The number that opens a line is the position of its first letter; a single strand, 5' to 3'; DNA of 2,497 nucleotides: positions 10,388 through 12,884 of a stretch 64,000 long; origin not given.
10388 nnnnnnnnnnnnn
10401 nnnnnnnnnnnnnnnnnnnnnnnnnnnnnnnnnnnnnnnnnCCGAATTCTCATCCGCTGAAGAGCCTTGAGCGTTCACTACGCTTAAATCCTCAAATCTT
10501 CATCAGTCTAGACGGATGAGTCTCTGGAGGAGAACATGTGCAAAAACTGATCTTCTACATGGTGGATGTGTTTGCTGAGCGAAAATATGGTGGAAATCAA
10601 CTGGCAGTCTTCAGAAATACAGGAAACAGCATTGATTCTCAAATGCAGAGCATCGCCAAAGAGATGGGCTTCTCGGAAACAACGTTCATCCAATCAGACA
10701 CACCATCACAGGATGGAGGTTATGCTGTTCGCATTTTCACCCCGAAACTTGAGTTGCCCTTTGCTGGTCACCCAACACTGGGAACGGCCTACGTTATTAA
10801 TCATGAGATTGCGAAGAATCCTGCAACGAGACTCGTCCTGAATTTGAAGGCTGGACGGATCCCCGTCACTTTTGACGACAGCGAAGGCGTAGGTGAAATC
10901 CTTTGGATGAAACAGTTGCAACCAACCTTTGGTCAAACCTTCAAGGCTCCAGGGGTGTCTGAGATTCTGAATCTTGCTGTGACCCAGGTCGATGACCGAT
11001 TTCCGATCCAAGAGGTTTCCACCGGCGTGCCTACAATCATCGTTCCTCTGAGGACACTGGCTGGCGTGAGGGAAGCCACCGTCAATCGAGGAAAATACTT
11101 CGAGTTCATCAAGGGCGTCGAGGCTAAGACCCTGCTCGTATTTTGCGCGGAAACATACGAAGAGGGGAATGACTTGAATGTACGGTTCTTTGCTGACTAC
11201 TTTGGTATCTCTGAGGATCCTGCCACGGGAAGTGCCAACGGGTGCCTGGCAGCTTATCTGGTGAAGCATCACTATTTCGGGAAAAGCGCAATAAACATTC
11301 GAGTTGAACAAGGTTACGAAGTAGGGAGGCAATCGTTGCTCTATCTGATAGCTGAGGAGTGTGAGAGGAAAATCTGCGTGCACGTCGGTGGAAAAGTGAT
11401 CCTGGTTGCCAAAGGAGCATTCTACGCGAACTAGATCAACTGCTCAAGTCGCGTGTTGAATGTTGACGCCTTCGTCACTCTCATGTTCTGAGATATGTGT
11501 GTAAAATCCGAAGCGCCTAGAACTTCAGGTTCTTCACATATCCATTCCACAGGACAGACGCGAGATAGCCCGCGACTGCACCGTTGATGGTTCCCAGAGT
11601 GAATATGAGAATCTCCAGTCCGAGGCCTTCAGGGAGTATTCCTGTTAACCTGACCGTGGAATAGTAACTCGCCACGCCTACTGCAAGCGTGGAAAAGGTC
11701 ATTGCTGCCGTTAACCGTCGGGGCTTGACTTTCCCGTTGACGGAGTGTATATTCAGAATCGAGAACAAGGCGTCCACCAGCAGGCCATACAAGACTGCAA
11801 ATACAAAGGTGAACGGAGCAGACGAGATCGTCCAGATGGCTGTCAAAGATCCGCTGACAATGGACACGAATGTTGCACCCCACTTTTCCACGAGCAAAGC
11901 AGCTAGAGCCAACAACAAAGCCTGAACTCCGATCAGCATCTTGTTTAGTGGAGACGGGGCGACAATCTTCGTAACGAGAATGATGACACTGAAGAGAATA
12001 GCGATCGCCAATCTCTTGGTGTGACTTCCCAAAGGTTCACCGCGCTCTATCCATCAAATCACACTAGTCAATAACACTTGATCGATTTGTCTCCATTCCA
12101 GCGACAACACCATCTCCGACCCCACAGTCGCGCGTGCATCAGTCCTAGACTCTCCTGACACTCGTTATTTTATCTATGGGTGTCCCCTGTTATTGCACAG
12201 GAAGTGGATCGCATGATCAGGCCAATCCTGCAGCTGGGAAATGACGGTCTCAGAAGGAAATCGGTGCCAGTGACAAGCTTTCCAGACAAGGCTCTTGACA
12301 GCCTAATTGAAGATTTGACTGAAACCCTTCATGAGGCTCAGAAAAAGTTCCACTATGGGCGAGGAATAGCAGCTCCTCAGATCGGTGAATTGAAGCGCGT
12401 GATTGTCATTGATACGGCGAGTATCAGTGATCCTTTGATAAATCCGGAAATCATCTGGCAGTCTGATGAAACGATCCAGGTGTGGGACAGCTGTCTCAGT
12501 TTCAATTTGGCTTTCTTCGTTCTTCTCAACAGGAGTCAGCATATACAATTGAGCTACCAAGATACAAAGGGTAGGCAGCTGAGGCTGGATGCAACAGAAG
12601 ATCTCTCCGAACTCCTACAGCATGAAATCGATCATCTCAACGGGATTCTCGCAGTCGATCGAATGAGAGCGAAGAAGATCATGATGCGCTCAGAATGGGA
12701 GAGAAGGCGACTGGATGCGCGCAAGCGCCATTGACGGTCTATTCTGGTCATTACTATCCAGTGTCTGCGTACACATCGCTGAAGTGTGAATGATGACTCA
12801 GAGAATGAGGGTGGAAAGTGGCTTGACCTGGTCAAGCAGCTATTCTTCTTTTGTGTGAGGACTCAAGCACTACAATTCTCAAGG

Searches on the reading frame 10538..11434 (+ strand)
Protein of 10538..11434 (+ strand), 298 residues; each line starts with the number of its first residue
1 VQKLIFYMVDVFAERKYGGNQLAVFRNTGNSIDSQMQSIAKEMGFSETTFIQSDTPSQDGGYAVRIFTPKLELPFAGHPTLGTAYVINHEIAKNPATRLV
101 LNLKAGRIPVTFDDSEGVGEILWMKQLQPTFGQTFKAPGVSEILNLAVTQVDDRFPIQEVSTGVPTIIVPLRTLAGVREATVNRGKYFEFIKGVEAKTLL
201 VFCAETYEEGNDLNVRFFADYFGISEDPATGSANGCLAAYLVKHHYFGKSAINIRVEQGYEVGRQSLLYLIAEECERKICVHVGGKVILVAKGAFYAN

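Call 48: search_protein_families(library=pfam, proteins=[window:10538-11434:+], max_evalue=0.001)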
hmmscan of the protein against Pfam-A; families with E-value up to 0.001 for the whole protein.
window:10538-11434:+ (298 aa): 1 family
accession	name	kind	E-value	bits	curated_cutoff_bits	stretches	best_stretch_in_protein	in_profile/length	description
PF02567.21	PhzC-PhzF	-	2e-58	198.5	27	1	9-293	1-281/281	Phenazine biosynthesis-like protein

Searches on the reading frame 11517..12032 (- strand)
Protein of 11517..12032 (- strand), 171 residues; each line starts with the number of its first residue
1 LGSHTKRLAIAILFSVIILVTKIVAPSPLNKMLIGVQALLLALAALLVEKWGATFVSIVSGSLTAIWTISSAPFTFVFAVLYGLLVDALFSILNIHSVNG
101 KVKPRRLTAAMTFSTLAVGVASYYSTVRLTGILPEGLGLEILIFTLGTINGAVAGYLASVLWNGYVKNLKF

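Call 48: search_protein_families(library=pfam, proteins=[window:11517-12032:-], max_evalue=0.001)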
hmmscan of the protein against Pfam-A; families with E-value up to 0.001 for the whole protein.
window:11517-12032:- (171 aa): 1 family
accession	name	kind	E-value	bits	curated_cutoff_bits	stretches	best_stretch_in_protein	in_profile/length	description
PF09819.14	ABC_cobalt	-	0.0006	20.4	25.2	1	11-96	14-104/121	ABC-type cobalt transport system, permease component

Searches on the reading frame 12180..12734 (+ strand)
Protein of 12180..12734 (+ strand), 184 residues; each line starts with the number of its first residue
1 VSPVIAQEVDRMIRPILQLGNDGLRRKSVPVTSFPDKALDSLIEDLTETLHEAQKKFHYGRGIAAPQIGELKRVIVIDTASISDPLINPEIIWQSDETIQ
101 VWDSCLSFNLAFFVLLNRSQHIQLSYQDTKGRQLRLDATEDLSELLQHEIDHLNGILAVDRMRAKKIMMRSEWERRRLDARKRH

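Call 49: search_protein_families(library=pfam, proteins=[window:12180-12734:+], max_evalue=0.001)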
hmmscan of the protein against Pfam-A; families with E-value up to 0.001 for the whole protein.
window:12180-12734:+ (184 aa): 1 family
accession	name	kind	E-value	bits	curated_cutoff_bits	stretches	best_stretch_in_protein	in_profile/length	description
PF01327.26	Pep_deformylase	-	1.5e-39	135.5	22.8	1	13-166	1-154/156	Polypeptide deformylase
